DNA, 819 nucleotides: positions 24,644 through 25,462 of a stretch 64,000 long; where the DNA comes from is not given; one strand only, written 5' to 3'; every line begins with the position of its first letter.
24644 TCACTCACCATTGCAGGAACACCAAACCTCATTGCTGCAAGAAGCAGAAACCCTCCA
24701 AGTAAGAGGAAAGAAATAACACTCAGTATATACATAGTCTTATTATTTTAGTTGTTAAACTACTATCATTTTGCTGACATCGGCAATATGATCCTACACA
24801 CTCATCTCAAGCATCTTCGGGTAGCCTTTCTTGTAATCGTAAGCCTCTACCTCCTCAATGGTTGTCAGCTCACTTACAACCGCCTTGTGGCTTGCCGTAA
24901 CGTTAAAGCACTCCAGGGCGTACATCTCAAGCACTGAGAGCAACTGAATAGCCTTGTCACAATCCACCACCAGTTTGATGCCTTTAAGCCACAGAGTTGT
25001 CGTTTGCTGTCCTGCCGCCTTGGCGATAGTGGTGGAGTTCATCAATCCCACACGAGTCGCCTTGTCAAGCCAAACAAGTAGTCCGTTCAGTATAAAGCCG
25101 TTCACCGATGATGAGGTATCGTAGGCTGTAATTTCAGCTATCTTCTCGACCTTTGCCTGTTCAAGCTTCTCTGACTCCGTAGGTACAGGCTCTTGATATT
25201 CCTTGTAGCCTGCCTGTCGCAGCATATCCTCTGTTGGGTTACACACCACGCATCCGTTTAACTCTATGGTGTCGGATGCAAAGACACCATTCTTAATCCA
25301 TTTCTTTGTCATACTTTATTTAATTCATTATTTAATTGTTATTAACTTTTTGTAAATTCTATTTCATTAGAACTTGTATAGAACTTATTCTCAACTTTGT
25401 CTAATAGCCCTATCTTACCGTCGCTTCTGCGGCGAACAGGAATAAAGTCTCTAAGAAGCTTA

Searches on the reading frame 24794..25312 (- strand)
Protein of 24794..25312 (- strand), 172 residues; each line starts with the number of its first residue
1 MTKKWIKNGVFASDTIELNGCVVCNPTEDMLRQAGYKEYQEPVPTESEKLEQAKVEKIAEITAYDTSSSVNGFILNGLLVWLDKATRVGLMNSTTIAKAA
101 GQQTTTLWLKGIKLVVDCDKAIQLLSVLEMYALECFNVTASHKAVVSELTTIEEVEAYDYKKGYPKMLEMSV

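Call 97: search_protein_families(library=phrogs, proteins=[window:24794-25312:-], max_evalue=0.001)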
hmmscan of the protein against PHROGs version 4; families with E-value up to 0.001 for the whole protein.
window:24794-25312:- (172 aa): 2 families
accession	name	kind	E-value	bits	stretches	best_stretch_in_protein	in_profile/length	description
phrog_1807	-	tail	2.4e-08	34.9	1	50-165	125-240/241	tail fiber protein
phrog_2837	-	tail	0.00051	20.8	1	34-166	68-199/202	tail protein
